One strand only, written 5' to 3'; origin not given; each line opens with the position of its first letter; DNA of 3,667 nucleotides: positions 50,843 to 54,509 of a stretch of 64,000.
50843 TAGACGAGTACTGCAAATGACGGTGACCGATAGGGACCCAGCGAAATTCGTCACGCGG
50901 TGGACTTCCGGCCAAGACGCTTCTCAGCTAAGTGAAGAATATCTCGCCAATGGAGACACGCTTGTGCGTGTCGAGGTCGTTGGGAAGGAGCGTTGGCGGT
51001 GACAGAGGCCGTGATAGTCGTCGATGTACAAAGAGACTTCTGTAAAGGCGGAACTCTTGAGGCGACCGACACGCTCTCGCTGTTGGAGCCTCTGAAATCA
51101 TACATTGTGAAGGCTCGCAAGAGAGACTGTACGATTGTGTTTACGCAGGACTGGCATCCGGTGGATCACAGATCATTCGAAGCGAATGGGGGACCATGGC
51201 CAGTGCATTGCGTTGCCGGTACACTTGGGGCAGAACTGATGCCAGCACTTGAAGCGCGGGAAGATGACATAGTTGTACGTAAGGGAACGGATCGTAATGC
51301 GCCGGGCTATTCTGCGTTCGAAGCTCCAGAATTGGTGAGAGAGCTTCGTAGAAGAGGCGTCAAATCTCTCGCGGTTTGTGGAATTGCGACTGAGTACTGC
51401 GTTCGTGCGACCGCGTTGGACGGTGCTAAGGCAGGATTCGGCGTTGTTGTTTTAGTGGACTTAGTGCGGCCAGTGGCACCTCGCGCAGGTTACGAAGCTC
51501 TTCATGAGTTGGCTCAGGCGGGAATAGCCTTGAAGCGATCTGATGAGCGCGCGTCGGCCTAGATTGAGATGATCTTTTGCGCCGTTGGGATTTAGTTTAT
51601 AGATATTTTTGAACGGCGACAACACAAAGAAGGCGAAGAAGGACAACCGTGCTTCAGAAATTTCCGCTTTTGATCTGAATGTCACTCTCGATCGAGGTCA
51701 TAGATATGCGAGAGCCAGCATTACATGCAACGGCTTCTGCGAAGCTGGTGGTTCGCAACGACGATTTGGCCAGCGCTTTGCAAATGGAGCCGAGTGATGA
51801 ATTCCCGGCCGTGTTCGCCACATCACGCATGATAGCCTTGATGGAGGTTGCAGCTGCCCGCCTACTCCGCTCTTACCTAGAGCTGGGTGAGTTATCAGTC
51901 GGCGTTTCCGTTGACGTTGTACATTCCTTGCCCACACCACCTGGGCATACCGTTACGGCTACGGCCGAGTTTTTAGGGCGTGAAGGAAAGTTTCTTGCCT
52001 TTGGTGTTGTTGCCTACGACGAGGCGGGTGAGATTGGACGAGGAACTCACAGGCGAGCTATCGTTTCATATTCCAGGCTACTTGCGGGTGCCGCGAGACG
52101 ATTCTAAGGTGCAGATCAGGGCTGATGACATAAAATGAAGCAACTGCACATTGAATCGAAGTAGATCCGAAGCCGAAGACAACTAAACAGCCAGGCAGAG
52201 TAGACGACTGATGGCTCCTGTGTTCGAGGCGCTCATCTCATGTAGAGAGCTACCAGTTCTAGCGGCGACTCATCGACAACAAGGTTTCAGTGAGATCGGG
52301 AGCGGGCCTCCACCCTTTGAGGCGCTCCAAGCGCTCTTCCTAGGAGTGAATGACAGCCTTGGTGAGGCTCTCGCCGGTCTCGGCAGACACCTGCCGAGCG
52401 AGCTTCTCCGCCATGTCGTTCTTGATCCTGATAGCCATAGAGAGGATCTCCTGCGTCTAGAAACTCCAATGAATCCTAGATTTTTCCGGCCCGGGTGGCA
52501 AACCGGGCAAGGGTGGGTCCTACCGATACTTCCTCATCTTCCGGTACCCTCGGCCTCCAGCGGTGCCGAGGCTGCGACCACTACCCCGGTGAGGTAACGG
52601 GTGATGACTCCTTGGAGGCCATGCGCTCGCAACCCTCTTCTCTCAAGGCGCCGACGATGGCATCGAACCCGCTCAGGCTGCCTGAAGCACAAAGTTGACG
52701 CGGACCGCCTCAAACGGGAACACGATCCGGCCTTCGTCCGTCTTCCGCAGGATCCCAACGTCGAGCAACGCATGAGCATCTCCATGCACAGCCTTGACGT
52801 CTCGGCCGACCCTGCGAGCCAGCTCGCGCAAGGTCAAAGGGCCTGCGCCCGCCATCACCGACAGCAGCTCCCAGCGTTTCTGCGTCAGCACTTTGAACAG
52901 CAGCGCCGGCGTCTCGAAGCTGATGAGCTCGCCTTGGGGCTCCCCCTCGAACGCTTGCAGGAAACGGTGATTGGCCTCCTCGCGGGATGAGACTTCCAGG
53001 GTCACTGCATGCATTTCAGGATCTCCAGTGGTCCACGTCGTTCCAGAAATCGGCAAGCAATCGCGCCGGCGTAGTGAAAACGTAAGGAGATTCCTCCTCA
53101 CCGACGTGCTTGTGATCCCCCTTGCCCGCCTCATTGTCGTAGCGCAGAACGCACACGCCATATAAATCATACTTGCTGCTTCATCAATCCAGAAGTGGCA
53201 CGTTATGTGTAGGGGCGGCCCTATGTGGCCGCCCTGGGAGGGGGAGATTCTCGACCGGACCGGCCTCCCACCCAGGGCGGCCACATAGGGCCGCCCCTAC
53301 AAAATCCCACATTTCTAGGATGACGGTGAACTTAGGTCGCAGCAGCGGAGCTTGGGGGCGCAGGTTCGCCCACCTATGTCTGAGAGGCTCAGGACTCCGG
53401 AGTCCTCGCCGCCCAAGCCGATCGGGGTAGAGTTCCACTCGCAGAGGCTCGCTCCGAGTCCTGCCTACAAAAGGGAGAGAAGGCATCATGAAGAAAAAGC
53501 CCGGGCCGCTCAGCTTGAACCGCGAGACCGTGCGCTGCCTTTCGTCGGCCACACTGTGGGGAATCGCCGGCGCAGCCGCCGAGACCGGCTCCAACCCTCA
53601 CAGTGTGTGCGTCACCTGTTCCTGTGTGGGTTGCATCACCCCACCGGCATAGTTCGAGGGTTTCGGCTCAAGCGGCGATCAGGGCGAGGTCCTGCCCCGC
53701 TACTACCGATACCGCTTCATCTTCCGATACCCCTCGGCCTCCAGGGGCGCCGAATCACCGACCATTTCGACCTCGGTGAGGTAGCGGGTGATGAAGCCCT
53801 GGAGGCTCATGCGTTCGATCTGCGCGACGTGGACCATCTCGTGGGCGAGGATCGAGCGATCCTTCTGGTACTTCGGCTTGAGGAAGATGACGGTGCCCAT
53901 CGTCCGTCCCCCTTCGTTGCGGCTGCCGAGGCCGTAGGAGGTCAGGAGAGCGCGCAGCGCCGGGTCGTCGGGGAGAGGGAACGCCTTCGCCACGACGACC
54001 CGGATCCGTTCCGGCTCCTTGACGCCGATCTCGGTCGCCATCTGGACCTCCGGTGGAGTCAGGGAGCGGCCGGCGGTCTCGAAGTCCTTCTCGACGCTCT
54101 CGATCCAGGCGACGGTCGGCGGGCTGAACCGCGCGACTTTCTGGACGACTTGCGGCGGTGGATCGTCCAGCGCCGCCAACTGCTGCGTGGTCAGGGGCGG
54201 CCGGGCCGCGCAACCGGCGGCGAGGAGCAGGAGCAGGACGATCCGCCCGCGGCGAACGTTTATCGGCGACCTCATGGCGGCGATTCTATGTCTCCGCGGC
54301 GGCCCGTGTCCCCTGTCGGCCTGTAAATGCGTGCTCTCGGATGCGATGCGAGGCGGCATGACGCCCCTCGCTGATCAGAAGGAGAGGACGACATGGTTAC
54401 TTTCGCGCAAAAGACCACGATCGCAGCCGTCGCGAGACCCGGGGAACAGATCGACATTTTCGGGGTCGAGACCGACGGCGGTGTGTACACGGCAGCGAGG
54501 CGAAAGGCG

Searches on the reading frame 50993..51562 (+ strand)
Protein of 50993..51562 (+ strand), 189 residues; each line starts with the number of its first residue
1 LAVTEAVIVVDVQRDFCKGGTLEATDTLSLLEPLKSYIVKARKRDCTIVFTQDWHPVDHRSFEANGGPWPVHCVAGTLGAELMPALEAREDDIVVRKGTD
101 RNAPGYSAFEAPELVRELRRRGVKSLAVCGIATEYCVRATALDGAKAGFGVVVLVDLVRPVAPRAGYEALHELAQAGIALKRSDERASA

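Call 89: search_protein_families(library=pfam, max_evalue=0.001, proteins=[window:50993-51562:+])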
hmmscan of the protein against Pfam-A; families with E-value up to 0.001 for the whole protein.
window:50993-51562:+ (189 aa): 1 family
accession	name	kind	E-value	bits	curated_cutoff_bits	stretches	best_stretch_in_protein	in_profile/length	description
PF00857.26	Isochorismatase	-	1.5e-34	120.1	27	1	6-180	2-170/175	Isochorismatase domain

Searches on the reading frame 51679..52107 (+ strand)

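Call 89: search_protein_families(library=pfam, max_evalue=0.001, proteins=[window:51679-52107:+])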
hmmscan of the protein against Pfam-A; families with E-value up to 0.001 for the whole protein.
window:51679-52107:+ (142 aa): 1 family
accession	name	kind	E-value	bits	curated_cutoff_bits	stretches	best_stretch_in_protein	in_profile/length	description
PF22636.2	FlK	-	2.7e-28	98.5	27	1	37-130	10-101/103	Fluoroacetyl-CoA-specific thioesterase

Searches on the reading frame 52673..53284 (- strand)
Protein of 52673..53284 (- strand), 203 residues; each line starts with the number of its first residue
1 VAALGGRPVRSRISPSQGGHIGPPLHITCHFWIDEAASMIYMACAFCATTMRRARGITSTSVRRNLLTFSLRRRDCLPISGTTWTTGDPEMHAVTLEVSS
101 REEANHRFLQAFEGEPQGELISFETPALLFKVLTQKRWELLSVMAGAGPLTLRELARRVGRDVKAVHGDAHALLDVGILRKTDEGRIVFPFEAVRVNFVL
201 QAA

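Call 89: search_protein_families(library=pfam, max_evalue=0.001, proteins=[window:52673-53284:-])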
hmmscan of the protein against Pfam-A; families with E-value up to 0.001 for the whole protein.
window:52673-53284:- (203 aa): 1 family
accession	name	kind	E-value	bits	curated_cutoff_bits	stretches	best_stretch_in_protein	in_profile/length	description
PF25212.1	HVO_A0114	-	9.4e-28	96.3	27.6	1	114-194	1-84/84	HVO_A0114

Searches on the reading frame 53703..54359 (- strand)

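Call 89: search_protein_families(library=pfam, max_evalue=0.001, proteins=[window:53703-54359:-])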
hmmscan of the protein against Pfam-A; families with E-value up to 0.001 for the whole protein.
window:53703-54359:- (218 aa): 1 family
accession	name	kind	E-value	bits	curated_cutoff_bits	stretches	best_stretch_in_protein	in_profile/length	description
PF13699.11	eCIS_core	-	0.00021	21.8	22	1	153-182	42-76/79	eCIS core domain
